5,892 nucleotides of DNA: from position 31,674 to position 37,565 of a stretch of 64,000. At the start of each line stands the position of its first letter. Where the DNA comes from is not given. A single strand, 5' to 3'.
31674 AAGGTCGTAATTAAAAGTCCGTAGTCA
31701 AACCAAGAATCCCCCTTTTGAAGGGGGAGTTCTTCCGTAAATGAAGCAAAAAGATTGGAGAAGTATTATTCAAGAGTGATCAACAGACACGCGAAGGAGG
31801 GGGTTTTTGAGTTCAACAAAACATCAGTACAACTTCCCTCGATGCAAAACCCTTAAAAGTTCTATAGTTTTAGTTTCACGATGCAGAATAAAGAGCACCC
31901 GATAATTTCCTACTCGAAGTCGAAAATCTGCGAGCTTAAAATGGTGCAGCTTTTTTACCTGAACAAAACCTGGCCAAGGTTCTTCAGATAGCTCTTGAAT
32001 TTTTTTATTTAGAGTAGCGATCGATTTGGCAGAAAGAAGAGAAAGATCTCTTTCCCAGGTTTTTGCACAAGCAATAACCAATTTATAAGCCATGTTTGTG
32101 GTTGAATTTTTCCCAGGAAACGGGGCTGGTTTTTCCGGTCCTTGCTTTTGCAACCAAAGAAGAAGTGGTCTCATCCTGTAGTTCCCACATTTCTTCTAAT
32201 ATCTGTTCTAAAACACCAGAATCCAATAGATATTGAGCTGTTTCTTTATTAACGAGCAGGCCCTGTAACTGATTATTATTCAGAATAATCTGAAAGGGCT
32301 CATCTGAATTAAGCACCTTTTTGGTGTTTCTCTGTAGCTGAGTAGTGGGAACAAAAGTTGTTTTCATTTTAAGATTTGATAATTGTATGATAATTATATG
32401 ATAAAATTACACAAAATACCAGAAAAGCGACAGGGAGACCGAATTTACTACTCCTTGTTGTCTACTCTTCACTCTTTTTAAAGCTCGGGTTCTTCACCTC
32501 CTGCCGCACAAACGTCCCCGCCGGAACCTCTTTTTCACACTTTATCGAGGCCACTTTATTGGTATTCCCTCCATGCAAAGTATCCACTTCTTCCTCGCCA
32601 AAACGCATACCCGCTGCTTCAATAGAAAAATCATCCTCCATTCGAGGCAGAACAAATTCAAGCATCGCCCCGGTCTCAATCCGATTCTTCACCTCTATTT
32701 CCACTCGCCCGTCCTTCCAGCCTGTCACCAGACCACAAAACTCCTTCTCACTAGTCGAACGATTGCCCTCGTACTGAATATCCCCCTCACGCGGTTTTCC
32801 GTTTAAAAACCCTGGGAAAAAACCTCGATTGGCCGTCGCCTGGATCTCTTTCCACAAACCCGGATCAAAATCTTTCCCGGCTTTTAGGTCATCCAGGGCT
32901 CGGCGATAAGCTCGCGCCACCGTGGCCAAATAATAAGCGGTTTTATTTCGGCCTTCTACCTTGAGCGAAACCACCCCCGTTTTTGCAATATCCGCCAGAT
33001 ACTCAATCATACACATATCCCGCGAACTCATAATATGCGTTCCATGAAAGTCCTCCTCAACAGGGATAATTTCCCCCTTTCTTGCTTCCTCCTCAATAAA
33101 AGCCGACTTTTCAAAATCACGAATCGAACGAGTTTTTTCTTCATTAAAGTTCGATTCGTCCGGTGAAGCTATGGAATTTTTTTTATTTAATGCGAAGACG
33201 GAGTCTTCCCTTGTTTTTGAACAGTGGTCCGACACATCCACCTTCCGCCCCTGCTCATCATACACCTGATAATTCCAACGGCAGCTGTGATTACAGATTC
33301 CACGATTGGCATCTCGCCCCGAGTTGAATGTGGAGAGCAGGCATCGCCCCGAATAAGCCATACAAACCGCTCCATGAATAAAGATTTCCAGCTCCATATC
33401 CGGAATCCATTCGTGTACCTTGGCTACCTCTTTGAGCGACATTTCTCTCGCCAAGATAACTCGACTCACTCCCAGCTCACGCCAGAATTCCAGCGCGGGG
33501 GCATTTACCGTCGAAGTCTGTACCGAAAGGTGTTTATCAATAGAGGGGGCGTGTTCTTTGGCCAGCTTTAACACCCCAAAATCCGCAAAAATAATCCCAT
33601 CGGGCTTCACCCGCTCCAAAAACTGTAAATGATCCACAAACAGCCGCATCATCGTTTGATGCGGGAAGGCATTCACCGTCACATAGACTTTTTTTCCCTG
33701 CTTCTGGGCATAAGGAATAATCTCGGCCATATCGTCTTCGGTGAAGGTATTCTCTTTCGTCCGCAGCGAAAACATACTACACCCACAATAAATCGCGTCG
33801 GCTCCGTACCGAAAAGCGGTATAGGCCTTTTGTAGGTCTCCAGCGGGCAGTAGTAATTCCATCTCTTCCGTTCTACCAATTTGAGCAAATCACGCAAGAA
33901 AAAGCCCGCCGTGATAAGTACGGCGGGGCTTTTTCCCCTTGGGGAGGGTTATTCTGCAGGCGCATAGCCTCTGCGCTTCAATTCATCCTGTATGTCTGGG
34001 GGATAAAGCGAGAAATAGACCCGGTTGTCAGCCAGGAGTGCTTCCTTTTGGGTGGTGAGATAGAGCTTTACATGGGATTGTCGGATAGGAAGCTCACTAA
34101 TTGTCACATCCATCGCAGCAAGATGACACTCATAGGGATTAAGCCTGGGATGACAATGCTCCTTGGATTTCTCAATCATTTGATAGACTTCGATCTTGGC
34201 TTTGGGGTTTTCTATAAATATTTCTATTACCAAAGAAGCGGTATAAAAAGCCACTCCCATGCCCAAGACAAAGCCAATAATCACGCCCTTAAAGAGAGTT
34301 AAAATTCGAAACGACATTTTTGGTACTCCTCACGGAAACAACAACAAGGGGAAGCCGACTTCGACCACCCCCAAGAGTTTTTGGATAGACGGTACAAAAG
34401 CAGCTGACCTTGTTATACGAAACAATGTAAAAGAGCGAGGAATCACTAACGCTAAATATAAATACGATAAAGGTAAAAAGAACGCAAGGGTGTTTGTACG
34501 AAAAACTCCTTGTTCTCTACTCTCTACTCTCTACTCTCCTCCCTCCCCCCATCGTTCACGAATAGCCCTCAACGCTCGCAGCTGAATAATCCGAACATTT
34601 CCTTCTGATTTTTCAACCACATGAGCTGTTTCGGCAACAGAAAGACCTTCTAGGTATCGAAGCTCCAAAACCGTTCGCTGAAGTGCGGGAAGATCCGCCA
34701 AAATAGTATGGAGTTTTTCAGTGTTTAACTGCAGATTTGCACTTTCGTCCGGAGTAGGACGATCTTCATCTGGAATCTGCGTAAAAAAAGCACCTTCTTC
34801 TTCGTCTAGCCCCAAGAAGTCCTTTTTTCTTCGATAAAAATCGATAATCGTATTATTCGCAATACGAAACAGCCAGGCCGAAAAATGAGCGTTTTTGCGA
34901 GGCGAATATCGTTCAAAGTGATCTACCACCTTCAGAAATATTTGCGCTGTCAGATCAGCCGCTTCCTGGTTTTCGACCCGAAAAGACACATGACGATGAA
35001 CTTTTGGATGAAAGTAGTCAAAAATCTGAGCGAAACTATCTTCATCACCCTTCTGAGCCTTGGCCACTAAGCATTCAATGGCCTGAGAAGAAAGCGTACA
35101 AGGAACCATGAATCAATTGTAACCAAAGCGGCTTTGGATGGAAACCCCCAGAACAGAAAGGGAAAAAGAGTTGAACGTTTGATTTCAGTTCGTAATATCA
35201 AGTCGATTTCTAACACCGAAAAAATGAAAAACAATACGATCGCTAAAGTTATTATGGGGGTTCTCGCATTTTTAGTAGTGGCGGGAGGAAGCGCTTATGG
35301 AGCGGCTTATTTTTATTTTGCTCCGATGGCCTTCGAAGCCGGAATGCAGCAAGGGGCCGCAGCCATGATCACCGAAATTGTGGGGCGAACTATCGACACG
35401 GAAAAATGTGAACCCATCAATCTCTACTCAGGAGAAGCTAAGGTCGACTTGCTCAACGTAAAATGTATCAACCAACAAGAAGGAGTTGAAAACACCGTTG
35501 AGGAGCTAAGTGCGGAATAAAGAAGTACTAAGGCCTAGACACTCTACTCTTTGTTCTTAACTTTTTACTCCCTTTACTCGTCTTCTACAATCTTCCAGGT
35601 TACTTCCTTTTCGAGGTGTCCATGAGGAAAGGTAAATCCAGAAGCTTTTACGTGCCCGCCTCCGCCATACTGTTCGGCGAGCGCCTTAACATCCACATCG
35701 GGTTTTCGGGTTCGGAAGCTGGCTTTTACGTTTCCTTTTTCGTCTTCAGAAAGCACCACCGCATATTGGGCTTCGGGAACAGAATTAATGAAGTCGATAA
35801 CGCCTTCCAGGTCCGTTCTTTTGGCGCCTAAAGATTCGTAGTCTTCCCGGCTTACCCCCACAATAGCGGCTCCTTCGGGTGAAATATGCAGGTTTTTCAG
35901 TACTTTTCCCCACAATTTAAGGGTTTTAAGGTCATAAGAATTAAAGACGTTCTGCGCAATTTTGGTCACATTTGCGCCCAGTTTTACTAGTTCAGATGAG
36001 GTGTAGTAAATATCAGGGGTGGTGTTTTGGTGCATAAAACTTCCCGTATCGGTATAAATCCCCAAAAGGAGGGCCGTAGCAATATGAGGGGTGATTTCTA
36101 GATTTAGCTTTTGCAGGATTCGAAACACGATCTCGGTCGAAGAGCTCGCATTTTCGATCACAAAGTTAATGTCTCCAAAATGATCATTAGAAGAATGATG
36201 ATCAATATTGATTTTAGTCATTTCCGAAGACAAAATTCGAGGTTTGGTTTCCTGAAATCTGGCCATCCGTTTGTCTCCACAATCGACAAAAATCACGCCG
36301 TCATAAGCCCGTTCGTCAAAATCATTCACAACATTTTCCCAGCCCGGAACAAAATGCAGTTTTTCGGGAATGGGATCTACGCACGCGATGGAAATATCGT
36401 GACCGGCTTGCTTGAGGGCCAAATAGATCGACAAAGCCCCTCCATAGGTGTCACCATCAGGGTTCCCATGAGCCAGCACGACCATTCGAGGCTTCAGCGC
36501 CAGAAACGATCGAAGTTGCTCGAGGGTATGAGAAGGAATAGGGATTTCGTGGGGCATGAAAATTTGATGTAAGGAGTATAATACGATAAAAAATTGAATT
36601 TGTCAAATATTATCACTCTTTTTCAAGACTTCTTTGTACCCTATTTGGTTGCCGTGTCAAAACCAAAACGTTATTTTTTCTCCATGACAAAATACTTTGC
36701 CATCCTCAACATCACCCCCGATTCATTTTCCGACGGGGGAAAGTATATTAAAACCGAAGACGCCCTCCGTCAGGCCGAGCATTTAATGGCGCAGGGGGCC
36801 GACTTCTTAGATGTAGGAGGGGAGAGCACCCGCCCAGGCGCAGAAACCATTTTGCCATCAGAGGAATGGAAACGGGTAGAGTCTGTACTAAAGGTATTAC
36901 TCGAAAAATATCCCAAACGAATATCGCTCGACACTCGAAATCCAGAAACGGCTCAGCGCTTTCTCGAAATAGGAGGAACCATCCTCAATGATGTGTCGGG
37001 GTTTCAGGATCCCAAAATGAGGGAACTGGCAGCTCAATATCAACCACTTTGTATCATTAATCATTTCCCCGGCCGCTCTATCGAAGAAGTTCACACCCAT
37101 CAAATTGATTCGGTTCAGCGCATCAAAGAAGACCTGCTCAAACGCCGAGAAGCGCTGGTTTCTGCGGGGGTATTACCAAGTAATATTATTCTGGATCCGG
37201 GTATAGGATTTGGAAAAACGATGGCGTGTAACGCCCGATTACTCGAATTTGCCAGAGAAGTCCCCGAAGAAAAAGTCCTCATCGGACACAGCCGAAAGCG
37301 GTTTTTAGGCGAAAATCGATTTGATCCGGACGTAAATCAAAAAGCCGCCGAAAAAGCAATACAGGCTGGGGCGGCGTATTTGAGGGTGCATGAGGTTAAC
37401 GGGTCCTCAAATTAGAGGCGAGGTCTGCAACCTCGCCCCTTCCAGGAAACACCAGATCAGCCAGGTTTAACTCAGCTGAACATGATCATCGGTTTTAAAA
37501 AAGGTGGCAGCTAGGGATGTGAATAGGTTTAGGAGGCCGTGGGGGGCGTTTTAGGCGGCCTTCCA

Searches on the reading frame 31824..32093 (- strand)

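Call 84: search_protein_families(library=pfam, proteins=[window:31824-32093:-], max_evalue=10)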
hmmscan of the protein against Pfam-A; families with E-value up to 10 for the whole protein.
window:31824-32093:- (89 aa): 2 families
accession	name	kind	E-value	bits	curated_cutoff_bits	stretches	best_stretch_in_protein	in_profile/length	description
PF05016.21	ParE_toxin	-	1.2e-05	26.2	23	1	24-89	28-89/89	ParE toxin of type II toxin-antitoxin system, parDE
PF15781.12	ParE-like_toxin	-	0.017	15.5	28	1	11-88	5-82/87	ParE-like toxin of type II bacterial toxin-antitoxin system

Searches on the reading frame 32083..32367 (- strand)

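Call 84: search_protein_families(library=pfam, proteins=[window:32083-32367:-], max_evalue=10)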
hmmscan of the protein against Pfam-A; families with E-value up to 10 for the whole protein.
window:32083-32367:- (94 aa): 3 families
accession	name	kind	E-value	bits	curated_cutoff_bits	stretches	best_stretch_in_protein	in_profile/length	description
PF08391.16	Ly49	-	0.0034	18.3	31.5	1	3-85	27-109/119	Ly49-like protein, N-terminal region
PF17294.7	Lipoprotein_22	-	0.1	12.7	28.5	1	9-59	14-65/166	Uncharacterised lipoprotein family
PF12763.14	EH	-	0.12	12.8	22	1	30-66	15-51/101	EH domain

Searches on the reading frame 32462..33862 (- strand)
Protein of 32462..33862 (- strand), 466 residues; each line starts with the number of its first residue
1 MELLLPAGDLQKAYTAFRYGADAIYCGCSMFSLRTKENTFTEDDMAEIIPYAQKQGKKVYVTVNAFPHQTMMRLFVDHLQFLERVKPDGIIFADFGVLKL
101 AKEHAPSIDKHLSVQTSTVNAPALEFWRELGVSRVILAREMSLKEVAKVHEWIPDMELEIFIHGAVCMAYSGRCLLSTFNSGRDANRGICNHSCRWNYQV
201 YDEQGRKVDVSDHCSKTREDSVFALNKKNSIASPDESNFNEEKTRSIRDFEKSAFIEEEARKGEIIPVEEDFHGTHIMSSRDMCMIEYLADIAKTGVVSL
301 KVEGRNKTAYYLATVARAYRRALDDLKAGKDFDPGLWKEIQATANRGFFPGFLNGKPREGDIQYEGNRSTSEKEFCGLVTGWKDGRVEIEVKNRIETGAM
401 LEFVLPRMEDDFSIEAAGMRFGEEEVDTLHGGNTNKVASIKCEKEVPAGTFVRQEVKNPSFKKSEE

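Call 16: search_protein_families(library=pfam, proteins=[window:32462-33862:-], max_evalue=0.001)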
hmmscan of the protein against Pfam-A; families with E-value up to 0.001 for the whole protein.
window:32462-33862:- (466 aa): 2 families
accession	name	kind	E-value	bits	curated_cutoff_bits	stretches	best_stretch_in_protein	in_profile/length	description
PF01136.24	Peptidase_U32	-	7.9e-82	274.5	22.4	1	75-357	4-231/233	Peptidase family U32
PF16325.11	Peptidase_U32_C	-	4.3e-10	40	28.2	1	373-453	3-83/83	Peptidase family U32 C-terminal domain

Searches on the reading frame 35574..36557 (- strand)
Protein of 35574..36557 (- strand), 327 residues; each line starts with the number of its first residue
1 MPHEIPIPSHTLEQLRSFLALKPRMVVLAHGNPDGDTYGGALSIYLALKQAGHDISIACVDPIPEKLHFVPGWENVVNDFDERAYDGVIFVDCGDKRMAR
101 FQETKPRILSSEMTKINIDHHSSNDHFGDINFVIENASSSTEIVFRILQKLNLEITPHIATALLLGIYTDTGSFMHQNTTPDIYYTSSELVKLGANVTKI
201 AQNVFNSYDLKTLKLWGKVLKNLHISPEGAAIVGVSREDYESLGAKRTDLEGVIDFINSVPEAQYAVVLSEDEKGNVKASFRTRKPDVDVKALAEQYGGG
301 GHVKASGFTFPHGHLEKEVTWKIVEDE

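Call 16: search_protein_families(library=pfam, proteins=[window:35574-36557:-], max_evalue=0.001)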
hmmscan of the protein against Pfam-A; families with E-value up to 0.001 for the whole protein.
window:35574-36557:- (327 aa): 2 families
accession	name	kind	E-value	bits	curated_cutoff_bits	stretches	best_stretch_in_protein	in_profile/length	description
PF01368.27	DHH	-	2.7e-17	63.6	28.1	1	25-167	2-125/125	DHH family, N-terminal domain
PF02272.25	DHHA1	-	1.2e-08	35.7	25.9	1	244-314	12-88/102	DHHA1 domain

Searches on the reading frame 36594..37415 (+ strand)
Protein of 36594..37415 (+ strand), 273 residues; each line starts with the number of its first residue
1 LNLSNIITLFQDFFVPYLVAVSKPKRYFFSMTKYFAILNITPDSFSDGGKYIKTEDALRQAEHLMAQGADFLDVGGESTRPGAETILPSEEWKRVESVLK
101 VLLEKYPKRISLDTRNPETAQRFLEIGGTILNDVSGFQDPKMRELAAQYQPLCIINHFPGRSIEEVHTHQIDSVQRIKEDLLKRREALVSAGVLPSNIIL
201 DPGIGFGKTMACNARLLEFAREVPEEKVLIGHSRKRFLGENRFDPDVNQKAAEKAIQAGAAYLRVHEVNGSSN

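Call 16: search_protein_families(library=pfam, proteins=[window:36594-37415:+], max_evalue=0.001)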
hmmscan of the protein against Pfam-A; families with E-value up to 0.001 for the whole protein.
window:36594-37415:+ (273 aa): 1 family
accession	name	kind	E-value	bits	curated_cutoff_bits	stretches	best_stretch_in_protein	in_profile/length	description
PF00809.28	Pterin_bind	-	3.8e-58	197.4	25.5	1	36-266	2-244/244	Pterin binding enzyme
